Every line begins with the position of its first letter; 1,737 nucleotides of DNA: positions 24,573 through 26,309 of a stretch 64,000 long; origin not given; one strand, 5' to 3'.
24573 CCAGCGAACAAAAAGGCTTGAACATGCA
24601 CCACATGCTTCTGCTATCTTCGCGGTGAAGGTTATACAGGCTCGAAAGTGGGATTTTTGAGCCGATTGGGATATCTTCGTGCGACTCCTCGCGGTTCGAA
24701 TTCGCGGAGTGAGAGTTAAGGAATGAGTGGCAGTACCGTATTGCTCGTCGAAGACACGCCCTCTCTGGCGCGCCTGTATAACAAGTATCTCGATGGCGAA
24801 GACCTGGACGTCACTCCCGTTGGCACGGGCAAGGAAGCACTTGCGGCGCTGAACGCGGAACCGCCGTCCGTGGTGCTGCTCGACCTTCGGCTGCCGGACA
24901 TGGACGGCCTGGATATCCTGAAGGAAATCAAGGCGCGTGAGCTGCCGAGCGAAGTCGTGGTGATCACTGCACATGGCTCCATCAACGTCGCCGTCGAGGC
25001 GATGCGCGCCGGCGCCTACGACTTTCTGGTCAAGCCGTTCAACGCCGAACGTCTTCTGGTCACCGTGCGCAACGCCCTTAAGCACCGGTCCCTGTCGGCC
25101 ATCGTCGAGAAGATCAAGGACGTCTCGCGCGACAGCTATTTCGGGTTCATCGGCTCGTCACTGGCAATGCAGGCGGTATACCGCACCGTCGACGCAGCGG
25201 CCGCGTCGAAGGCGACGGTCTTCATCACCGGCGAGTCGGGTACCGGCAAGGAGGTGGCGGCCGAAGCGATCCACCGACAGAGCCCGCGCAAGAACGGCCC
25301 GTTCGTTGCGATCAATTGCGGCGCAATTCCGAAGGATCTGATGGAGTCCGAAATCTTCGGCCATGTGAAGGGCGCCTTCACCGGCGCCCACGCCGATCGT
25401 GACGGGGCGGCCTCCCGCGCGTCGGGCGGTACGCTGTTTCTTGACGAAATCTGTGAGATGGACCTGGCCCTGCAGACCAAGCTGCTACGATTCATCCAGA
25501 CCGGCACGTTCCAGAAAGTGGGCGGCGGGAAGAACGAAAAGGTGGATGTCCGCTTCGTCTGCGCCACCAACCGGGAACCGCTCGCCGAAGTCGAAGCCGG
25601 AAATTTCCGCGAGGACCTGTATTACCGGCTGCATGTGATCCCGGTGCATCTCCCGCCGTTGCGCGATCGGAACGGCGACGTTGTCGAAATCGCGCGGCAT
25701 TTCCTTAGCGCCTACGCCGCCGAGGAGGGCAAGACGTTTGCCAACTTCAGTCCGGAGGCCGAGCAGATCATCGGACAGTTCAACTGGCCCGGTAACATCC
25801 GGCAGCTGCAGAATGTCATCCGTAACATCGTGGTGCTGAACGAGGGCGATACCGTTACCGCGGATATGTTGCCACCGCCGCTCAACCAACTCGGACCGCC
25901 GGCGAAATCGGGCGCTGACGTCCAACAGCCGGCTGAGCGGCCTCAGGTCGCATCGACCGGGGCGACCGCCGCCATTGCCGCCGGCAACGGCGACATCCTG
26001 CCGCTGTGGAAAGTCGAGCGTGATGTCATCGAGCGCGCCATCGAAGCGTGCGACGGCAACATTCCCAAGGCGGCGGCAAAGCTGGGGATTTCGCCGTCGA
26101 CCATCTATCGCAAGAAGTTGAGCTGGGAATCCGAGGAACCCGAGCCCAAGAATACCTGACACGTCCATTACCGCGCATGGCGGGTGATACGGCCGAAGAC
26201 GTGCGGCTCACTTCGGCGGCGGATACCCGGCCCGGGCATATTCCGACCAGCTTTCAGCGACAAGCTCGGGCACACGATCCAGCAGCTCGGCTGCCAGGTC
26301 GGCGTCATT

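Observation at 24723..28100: Kinase-less PAS-PAS-REC-HPt membrane protein convergent with a LuxO-like sigma-54 activator: candidate split four-step phosphorelay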

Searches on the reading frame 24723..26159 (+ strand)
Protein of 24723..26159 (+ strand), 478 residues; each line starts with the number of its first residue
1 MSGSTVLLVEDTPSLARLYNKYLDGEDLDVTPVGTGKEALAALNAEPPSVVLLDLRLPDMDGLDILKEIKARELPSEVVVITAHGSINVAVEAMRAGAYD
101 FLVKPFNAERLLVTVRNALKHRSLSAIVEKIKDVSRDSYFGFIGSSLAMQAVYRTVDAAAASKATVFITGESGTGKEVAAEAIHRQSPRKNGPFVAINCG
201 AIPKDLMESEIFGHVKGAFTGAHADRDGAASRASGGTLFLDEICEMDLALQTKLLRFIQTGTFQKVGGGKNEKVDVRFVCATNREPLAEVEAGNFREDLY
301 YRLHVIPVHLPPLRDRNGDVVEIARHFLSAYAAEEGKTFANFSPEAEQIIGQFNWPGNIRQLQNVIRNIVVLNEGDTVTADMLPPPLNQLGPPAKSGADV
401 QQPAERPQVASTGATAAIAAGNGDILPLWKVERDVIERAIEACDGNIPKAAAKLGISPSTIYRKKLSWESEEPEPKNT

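Call 3: search_protein_families(library=pfam, proteins=[window:24723-26159:+], max_evalue=1)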
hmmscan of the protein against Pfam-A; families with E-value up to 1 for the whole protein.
window:24723-26159:+ (478 aa): 22 families
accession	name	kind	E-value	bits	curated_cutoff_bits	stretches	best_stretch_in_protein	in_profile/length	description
PF00158.32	Sigma54_activat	-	3.5e-68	229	20.2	1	143-308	2-167/168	Sigma-54 interaction domain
PF00072.30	Response_reg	-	9.5e-29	100.2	30.2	1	6-115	1-110/111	Response regulator receiver domain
PF14532.12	Sigma54_activ_2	-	3.7e-27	95.7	25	1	143-313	1-138/138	Sigma-54 interaction domain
PF25601.1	AAA_lid_14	-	5e-22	78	27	1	314-393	1-80/87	AAA+ ATPase lid domain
PF02954.25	HTH_8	-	2e-13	50.3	22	1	428-464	2-38/42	Bacterial regulatory protein, Fis family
PF07728.20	AAA_5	-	2.4e-06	28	22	1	166-288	2-126/139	AAA domain (dynein-related subfamily)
PF01078.27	Mg_chelatase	-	4.2e-05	23.5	20.3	1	221-260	93-132/207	Magnesium chelatase, subunit ChlI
PF00004.35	AAA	-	0.00035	21.4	21.2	1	167-284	2-110/131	ATPase family associated with various cellular activities (AAA)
PF13191.12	AAA_16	-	0.00071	20.6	32.6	1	143-218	3-85/167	AAA ATPase domain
PF13551.12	HTH_29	-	0.0011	19.5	28.1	1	443-473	12-41/64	Winged helix-turn helix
PF13518.12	HTH_28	-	0.0017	18.9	25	1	435-463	5-31/52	Helix-turn-helix domain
PF13384.12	HTH_23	-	0.012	15.9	24.6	1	445-463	18-36/50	Homeodomain-like domain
PF13556.12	HTH_30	-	0.038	14.2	27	1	442-462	10-30/59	PucR C-terminal helix-turn-helix domain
PF13245.12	AAA_19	-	0.041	14.5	25.1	1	160-261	8-117/134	AAA domain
PF13401.12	AAA_22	-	0.049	14.4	27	1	164-199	6-41/130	AAA domain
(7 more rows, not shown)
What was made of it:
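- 24723..26159 (+): luxO-like sigma-54 activator (478 aa): REC (residues 6-115, D54), AAA+ with Walker A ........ and GAFTGA (143-308), AAA lid, Fis-type HTH (428-464). Pfam (call 3).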

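Call 4: search_protein_families(library=ncbifam, proteins=[window:24723-26159:+], max_evalue=0.1)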
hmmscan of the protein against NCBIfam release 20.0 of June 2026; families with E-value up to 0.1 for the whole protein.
window:24723-26159:+ (478 aa): 122 families (the best 25 are shown)
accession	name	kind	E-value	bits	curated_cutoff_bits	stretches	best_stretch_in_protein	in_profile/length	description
NF041946.1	LuxO_transreg_Vib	equivalog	6.8e-208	691.1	800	1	8-470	1-462/463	quorum-sensing sigma-54 dependent transcriptional regulator LuxO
TIGR01818.1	ntrC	equivalog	1.7e-129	432.6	558.6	1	6-464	1-459/463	nitrogen regulation protein NR(I)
NF008469.0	PRK11361.1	equivalog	2.9e-120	402.1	714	1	4-462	5-448/461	acetoacetate metabolism transcriptional regulator AtoC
TIGR02915.1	PEP_resp_reg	equivalog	6.5e-117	391.1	502.6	2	6-384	1-383/445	PEP-CTERM-box response regulator transcription factor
NF008176.1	PRK10923.1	equivalog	2e-113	379.4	620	1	4-464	4-462/469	nitrogen regulation protein NR(I)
NF007689.0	PRK10365.1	equivalog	2.1e-106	356.3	760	2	6-401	8-400/441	sigma-54-dependent response regulator transcription factor ZraR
NF051870.1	NAssimRespRegNtrX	equivalog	6.8e-102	341.7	600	1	5-464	3-446/452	nitrogen assimilation response regulator NtrX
NF050807.1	TransRegFlbDCaul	equivalog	2e-95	320.3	750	1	30-467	27-436/454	sigma-54-dependent transcriptional regulator FlbD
NF011695.0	PRK15115.1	equivalog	2.3e-95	319.9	763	1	4-377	7-372/445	two-component system response regulator GlrR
TIGR01817.1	nifA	equivalog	2.4e-94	317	528.85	1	138-461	194-520/534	nif-specific transcriptional activator NifA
NF041552.1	TF_PrdR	equivalog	2.1e-93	313.6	795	1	122-464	249-572/577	sigma-54 dependent transcriptional regulator PrdR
NF003451.0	PRK05022.1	equivalog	1.2e-88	298.1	476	1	132-463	182-503/512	nitric oxide reductase transcriptional regulator NorR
NF038308.1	RNA_repair_RtcR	equivalog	7.2e-88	295.7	650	1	87-461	123-504/530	RNA repair transcriptional activator RtcR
NF049963.1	RespRegFlgRCampy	domain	1.5e-86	290.9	750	1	27-382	25-376/429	fla regulon two-component system response regulator FlgR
TIGR02329.1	propionate_PrpR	equivalog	3.2e-76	257.1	499.2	1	124-464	196-523/526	propionate catabolism operon regulatory protein PrpR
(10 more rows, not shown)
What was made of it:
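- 24723..26159 (+): NCBIfam LuxO 691 bits against NtrC 433 (call 4).
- On LuxO (quorum-sensing sigma-54 activator): It is still by far the best family (NtrC 433) (call 4).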

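Call 19: search_solved_structures(query=window:24723-26159:+, max_evalue=1e-30, show_alignments=1)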
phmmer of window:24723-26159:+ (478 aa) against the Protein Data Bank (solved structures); distinct sequences matched with E-value up to 1e-30: 35.
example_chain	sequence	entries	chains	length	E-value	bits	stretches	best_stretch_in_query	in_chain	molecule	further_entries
5ep0_A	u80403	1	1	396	3.8e-151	507.4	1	5-387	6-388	Putative repressor protein luxO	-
5ep1_A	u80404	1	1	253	3e-111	375.9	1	141-387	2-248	Putative repressor protein luxO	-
5ep2_A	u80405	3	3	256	3e-111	375.9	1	141-387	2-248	Putative repressor protein luxO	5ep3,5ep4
4l4u_A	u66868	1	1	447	4.3e-98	332.6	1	5-389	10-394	Transcriptional regulator (NtrC family)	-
1ny5_A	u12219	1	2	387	2.5e-97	330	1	5-379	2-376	transcriptional regulator (NtrC family)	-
3dzd_A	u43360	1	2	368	1.8e-89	304.1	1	6-378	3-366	Transcriptional regulator (NtrC family)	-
5m7n_A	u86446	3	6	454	2e-77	264.5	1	5-399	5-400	Nitrogen assimilation regulatory protein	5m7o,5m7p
1ojl_A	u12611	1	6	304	7.7e-72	246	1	142-385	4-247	TRANSCRIPTIONAL REGULATORY PROTEIN ZRAR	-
8p53_C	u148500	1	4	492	6.1e-69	236.5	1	92-465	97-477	Transcriptional regulator FleQ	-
9qq6_C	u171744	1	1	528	2e-68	234.7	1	142-384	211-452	Nif-specific regulatory protein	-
5exx_A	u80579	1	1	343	4.2e-68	233.7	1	140-464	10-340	Transcriptional regulator FleQ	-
26jl_A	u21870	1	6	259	2.4e-66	227.9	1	142-385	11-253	Flagellar regulatory protein A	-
6jdi_A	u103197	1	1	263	3.4e-66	227.4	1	141-385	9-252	Nitrogen assimilation regulatory protein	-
8pb9_D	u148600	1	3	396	4.2e-66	227.1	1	92-384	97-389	Transcriptional regulator FleQ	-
4ly6_A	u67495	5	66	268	7.6e-66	226.3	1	127-379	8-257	Transcriptional regulator (NtrC family)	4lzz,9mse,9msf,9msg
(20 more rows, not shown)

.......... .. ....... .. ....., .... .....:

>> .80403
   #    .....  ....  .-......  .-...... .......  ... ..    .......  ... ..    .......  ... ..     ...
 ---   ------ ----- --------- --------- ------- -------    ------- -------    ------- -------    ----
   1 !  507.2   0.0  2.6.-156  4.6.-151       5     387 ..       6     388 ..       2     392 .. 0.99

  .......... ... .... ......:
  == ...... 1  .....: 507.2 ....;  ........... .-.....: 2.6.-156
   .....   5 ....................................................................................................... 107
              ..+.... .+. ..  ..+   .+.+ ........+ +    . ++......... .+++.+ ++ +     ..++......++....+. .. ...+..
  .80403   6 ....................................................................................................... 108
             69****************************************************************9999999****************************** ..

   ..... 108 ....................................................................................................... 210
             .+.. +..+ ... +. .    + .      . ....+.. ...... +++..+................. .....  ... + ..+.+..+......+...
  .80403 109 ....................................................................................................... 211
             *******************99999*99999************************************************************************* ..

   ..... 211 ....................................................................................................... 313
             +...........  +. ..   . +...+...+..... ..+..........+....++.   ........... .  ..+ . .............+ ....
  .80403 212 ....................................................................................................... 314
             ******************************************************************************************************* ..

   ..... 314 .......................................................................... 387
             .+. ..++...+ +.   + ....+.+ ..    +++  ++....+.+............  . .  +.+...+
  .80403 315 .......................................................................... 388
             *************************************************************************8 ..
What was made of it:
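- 24723..26159 (+): PDB 5EP0 LuxO 507 bits, about 60% identity over residues 5-387 (call 19).
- On LuxO (quorum-sensing sigma-54 activator): 5EP0 LuxO scores 507 bits against NtrC1 at 333 (call 19).
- Checked: It scores 691 bits on NCBIfam LuxO against 433 on NtrC (call 4), and 507 bits on LuxO structure 5EP0 (call 19).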

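Call 22: find_homologous_proteins(query=window:24723-26159:+, max_evalue=1e-100)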
Query window:24723-26159:+ (478 aa): 7963 proteins with E <= 1e-100 among 8000 candidates; the best 120 are listed.
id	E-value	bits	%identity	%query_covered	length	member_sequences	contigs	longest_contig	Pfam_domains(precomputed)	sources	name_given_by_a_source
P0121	0.0e+0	1031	97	100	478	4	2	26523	PF00158.33,PF25601.2,PF02954.26,PF14532.13,PF07728.21,PF00072.31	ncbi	-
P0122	1.1e-273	926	88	99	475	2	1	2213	PF00158.33,PF25601.2,PF02954.26,PF14532.13,PF07728.21,PF00072.31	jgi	jgi:DNA-binding NtrC family response regulator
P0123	1.9e-272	922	88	99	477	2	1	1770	PF00158.33,PF25601.2,PF02954.26,PF14532.13,PF07728.21,PF00072.31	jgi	-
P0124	2.2e-272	922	88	99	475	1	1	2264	PF00158.33,PF25601.2,PF02954.26,PF14532.13,PF07728.21,PF00072.31,PF01078.28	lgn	-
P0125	1.9e-271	919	88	99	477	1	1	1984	PF00158.33,PF25601.2,PF02954.26,PF14532.13,PF07728.21,PF00072.31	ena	-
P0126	2.3e-270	915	87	99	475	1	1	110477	PF00158.33,PF25601.2,PF02954.26,PF14532.13,PF07728.21,PF00072.31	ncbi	-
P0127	4.1e-270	915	87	99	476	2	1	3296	PF00158.33,PF25601.2,PF02954.26,PF14532.13,PF07728.21,PF00072.31,PF01078.28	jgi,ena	-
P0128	7.3e-269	910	88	99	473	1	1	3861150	PF00158.33,PF25601.2,PF02954.26,PF14532.13,PF07728.21,PF00072.31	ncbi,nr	ncbi:MAG: sigma-54-dependent Fis family transcriptional regulator [Rhodospirillales bacterium]|nr:MA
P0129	1.5e-268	909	87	98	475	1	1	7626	PF00158.33,PF25601.2,PF02954.26,PF14532.13,PF07728.21,PF00072.31,PF01078.28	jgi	-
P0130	3.1e-268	908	86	99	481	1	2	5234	PF00158.33,PF25601.2,PF02954.26,PF14532.13,PF00072.31,PF01078.28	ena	-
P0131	6.5e-266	901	87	99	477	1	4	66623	PF00158.33,PF25601.2,PF02954.26,PF14532.13,PF07728.21,PF00072.31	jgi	jgi:DNA-binding NtrC family response regulator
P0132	9.8e-262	887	83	99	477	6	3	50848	PF00158.33,PF25601.2,PF02954.26,PF14532.13,PF00072.31,PF01078.28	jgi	jgi:DNA-binding NtrC family response regulator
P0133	3.4e-259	879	84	73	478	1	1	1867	PF00158.33,PF25601.2,PF14532.13,PF00072.31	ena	-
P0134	2.6e-257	872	83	99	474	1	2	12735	PF00158.33,PF25601.2,PF02954.26,PF14532.13,PF07728.21,PF00072.31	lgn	-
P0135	5.6e-257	871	82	99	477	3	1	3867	PF00158.33,PF25601.2,PF02954.26,PF14532.13,PF00072.31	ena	-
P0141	7.5e-252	854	81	99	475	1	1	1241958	PF00158.33,PF25601.2,PF02954.26,PF14532.13,PF00072.31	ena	-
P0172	2.6e-205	701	67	99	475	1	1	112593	PF00158.33,PF25601.2,PF02954.26,PF14532.13,PF07728.21,PF00072.31,PF01078.28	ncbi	-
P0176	1.2e-201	689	65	99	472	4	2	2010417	PF00158.33,PF25601.2,PF02954.26,PF00004.36,PF14532.13,PF07728.21,PF00072.31,PF01078.28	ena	-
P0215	6.8e-195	667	65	97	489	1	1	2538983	PF00158.33,PF07724.21,PF25601.2,PF02954.26,PF14532.13,PF07728.21,PF00072.31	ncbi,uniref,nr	ncbi:sigma-54-dependent transcriptional regulator [Azospirillum thermophilum]|uniref:Sigma-54-depend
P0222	1.5e-194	665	65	98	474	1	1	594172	PF00158.33,PF25601.2,PF02954.26,PF14532.13,PF07728.21,PF00072.31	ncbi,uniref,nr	ncbi:sigma-54-dependent transcriptional regulator [Azospirillum halopraeferens]|uniref:sigma-54-depe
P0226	2.7e-194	665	64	98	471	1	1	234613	PF00158.33,PF25601.2,PF02954.26,PF14532.13,PF07728.21,PF00072.31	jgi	jgi:two-component system, repressor protein LuxO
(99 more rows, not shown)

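Call 24: find_encoding_contigs(protein=P0215, flank=8000, max_places=1)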
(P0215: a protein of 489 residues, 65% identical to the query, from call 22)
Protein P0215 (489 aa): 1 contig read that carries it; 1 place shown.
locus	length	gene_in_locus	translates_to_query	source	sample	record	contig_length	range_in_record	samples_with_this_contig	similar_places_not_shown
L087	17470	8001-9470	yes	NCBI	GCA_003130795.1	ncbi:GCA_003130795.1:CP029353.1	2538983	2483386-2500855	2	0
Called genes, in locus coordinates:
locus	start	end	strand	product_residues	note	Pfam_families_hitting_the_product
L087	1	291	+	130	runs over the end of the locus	-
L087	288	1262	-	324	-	PF04542:Sigma70_r2, PF08281:Sigma70_r4_2, PF04545:Sigma70_r4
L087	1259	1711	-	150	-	PF02627:CMD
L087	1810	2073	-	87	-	-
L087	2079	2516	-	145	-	PF13686:DrsE_2 (faint), PF02635:DsrE (faint)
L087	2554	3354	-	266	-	PF00899:ThiF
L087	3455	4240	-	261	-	-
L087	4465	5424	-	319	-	PF00291:PALP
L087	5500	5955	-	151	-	PF02082:Rrf2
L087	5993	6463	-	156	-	PF00692:dUTPase, PF22769:DCD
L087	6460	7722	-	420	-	PF02441:Flavoprotein, PF04127:DFP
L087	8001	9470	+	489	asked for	PF00072:Response_reg, PF00158:Sigma54_activat, PF14532:Sigma54_activ_2, PF07724:AAA_2 (faint), PF07728:AAA_5 (weak), PF25601:AAA_lid_14, PF02954:HTH_8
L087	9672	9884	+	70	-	PF00313:CSD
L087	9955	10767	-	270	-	PF00072:Response_reg, PF01627:Hpt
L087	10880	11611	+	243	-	PF01887:SAM_HAT_N, PF20257:SAM_HAT_C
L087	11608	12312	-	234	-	PF00072:Response_reg, PF00486:Trans_reg_C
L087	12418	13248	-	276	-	PF03215:Rad17 (weak), PF20703:nSTAND1 (faint), PF00005:ABC_tran, PF02463:SMC_N (weak), PF13304:AAA_21 (weak)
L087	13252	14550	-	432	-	PF11812:DUF3333, PF00528:BPD_transp_1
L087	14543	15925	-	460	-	PF12501:DUF3708, PF00528:BPD_transp_1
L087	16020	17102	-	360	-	PF12849:PBP_like_2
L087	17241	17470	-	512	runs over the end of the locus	PF00512:HisKA, PF02518:HATPase_c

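Call 25: find_encoding_contigs(protein=P0176, flank=8000, max_places=1)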
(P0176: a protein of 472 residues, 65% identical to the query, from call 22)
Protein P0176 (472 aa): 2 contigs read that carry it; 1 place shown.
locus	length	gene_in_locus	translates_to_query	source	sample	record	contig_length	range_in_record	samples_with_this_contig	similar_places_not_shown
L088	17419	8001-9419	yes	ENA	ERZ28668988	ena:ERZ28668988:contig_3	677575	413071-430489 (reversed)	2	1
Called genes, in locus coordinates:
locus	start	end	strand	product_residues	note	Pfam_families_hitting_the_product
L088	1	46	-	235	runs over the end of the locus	PF08238:Sel1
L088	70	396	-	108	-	PF01329:Pterin_4a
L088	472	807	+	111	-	PF06262:Zincin_1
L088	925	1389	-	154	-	PF03167:UDG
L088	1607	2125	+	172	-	PF01451:LMWPc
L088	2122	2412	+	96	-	-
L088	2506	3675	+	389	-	PF14294:DUF4372, PF01609:DDE_Tnp_1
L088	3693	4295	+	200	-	PF01636:APH, PF03881:Fructosamin_kin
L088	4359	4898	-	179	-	PF02834:LigT_PEase, PF10469:AKAP7_NLS (weak), PF13563:2_5_RNA_ligase2, PF02834:LigT_PEase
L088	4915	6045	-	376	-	PF08495:FIST, PF10442:FIST_C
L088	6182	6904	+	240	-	PF01027:Bax1-I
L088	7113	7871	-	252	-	PF00106:adh_short, PF08659:KR (weak), PF23441:SDR (weak), PF13561:adh_short_C2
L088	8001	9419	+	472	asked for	PF00072:Response_reg, PF00158:Sigma54_activat, PF01078:Mg_chelatase (faint), PF14532:Sigma54_activ_2, PF00004:AAA (faint), PF07728:AAA_5, PF25601:AAA_lid_14, PF02954:HTH_8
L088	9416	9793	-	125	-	PF01627:Hpt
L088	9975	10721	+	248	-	PF01887:SAM_HAT_N, PF20257:SAM_HAT_C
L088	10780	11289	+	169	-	-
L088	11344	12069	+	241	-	PF03070:TENA_THI-4, PF14518:Haem_oxygenas_2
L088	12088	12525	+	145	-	PF03928:HbpS-like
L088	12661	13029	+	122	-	PF00072:Response_reg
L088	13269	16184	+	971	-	PF00512:HisKA, PF02518:HATPase_c, PF00072:Response_reg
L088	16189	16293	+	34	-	-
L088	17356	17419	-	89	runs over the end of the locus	-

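Call 26: find_encoding_contigs(protein=P0141, flank=8000, max_places=1)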
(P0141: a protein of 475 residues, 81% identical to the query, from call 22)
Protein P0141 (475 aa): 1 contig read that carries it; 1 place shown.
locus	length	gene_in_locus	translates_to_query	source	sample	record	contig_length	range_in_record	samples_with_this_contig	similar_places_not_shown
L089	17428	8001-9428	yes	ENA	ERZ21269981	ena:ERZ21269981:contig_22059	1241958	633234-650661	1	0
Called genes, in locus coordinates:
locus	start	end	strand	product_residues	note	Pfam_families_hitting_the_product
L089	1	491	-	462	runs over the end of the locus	PF21337:Peptidase_M17_N_1, PF00883:Peptidase_M17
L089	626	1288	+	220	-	PF02798:GST_N, PF13409:GST_N_2, PF13417:GST_N_3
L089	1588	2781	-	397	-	PF08904:EipB_like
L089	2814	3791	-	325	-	PF08904:EipB_like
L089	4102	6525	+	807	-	PF00072:Response_reg, PF12860:PAS_7, PF00989:PAS, PF13426:PAS_9, PF08447:PAS_3, PF08448:PAS_4, PF00512:HisKA, PF02518:HATPase_c, +2 more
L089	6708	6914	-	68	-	-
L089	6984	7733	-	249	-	PF00106:adh_short, PF08659:KR, PF13561:adh_short_C2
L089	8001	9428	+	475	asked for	PF00072:Response_reg, PF00158:Sigma54_activat, PF14532:Sigma54_activ_2, PF25601:AAA_lid_14, PF02954:HTH_8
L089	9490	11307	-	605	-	PF00072:Response_reg, PF01627:Hpt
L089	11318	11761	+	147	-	PF01887:SAM_HAT_N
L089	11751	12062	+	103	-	PF20257:SAM_HAT_C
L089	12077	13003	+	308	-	PF01063:Aminotran_4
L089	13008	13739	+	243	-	PF19798:Sulfotransfer_5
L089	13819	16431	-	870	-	PF05226:CHASE2, PF00989:PAS (faint), PF08448:PAS_4 (weak), PF13188:PAS_8 (faint), PF24820:Diguanyl_cycl_sensor (weak), PF12860:PAS_7, PF00512:HisKA, PF02518:HATPase_c, +1 more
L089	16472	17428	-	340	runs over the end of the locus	-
